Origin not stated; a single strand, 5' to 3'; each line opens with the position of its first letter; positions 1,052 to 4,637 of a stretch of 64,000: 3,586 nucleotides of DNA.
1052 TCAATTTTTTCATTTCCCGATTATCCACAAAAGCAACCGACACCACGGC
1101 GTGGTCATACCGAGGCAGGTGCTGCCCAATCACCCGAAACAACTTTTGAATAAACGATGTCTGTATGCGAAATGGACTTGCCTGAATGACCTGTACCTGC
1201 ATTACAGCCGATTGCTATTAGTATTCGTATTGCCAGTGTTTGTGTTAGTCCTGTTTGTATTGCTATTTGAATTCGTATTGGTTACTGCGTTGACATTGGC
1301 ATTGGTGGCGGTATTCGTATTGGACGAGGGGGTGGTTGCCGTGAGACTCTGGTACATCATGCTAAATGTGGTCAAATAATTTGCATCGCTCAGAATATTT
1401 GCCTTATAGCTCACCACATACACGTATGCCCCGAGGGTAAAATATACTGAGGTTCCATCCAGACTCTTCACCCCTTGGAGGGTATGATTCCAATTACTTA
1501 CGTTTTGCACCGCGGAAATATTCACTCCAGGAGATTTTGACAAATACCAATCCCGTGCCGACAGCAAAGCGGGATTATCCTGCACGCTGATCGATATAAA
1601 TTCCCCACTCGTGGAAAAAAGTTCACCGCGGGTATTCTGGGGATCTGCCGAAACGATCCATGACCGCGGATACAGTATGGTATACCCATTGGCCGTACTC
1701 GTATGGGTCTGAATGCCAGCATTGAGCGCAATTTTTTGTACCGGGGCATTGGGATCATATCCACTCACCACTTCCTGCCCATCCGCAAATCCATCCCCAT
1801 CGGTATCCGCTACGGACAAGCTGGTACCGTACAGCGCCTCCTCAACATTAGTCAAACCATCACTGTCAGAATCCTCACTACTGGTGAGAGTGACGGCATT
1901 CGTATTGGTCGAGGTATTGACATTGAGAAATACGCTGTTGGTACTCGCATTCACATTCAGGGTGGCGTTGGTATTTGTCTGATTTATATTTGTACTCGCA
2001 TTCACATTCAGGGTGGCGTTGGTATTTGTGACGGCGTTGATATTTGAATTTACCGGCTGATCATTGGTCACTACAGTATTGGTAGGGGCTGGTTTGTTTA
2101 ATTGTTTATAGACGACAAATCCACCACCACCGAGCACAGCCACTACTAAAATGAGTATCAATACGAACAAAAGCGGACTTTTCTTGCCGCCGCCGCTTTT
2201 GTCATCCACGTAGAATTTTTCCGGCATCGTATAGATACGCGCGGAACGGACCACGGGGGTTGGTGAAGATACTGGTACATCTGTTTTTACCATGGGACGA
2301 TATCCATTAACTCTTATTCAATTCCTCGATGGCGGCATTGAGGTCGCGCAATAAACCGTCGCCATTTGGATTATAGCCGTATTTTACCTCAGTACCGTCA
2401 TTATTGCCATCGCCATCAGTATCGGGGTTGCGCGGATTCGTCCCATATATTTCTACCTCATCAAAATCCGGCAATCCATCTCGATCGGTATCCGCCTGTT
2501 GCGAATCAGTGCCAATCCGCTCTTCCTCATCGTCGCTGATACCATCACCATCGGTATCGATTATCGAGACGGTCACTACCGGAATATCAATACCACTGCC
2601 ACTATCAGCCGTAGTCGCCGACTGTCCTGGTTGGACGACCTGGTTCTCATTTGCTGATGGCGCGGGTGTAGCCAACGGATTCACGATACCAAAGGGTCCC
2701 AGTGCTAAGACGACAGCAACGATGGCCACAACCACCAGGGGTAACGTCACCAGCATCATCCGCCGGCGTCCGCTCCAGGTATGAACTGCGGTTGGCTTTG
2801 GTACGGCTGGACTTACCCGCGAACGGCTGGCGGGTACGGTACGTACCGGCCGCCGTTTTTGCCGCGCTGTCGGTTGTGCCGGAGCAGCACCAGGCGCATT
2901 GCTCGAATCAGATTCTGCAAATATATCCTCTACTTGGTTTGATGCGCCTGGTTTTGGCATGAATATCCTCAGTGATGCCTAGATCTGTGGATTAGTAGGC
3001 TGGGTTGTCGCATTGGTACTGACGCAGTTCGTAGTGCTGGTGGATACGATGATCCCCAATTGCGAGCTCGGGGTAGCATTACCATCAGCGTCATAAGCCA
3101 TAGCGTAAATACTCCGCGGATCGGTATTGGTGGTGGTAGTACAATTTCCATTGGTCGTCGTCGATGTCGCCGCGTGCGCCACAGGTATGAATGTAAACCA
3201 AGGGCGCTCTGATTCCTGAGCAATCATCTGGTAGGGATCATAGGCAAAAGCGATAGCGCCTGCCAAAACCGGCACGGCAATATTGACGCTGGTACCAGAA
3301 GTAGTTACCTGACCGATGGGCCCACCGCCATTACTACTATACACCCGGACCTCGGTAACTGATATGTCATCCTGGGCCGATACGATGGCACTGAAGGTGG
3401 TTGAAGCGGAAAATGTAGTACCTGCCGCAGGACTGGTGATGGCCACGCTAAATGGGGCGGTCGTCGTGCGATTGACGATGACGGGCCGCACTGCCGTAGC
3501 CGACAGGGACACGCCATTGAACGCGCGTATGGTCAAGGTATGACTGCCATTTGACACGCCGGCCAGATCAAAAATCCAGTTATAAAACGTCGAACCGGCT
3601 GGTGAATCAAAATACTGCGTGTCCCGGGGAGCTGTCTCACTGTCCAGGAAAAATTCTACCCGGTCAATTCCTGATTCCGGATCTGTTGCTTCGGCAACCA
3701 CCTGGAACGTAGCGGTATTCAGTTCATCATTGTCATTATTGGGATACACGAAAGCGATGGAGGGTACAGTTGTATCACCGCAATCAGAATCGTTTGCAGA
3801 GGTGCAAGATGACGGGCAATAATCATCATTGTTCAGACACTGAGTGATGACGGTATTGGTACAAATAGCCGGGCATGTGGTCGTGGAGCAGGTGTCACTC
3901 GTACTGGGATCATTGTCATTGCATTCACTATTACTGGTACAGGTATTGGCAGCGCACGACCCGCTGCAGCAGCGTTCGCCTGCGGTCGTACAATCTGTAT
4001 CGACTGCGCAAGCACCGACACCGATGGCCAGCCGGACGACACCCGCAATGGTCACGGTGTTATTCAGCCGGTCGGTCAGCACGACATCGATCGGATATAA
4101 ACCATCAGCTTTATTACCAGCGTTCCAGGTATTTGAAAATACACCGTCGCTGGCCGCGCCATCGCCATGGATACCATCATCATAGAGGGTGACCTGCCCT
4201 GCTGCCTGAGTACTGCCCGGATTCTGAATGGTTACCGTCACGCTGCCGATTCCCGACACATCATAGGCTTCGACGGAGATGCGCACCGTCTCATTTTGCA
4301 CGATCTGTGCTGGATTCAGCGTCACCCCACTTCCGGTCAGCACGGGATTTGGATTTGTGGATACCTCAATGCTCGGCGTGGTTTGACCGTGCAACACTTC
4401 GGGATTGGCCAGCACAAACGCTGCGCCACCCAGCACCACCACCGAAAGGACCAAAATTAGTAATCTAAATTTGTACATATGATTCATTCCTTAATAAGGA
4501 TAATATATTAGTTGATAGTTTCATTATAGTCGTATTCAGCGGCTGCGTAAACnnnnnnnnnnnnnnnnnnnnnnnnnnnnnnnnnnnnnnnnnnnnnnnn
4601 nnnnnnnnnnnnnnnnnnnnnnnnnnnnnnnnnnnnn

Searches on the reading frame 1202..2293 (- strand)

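Call 62: search_protein_families(library=pfam, proteins=[window:1202-2293:-], max_evalue=0.00001)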
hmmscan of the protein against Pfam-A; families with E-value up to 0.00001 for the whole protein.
window:1202-2293:- (363 aa): 1 family
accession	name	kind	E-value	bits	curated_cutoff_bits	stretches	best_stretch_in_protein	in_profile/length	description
PF18884.5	TSP3_bac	-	1.4e-06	28.5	25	0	163-183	1-21/22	Bacterial TSP3 repeat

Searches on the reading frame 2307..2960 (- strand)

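Call 62: search_protein_families(library=pfam, proteins=[window:2307-2960:-], max_evalue=0.00001)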
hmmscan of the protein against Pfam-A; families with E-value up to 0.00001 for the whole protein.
window:2307-2960:- (217 aa): 1 family
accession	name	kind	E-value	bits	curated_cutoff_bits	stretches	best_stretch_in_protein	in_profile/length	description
PF18884.5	TSP3_bac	-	4.1e-12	46.1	25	1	135-153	1-19/22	Bacterial TSP3 repeat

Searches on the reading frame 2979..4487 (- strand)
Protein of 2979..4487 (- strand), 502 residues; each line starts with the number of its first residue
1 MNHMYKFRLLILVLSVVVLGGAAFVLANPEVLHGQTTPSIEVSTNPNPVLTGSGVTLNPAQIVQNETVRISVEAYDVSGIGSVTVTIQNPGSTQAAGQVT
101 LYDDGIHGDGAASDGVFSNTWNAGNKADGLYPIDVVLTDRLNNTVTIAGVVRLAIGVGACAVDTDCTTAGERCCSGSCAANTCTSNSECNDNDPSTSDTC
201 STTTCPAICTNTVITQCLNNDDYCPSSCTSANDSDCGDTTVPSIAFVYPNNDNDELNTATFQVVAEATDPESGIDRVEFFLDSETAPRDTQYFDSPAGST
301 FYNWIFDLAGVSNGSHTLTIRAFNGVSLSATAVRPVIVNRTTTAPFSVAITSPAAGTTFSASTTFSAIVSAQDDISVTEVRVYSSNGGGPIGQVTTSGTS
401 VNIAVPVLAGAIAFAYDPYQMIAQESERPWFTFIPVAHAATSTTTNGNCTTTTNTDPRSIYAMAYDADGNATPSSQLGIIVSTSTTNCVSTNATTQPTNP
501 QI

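Call 62: search_protein_families(library=pfam, proteins=[window:2979-4487:-], max_evalue=0.00001)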
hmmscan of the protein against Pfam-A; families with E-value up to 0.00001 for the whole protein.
window:2979-4487:- (502 aa): 1 family
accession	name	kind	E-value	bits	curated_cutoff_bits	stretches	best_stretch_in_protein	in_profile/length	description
PF17957.7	Big_7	-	3.4e-17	63.3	24.1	2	242-320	1-70/70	Bacterial Ig domain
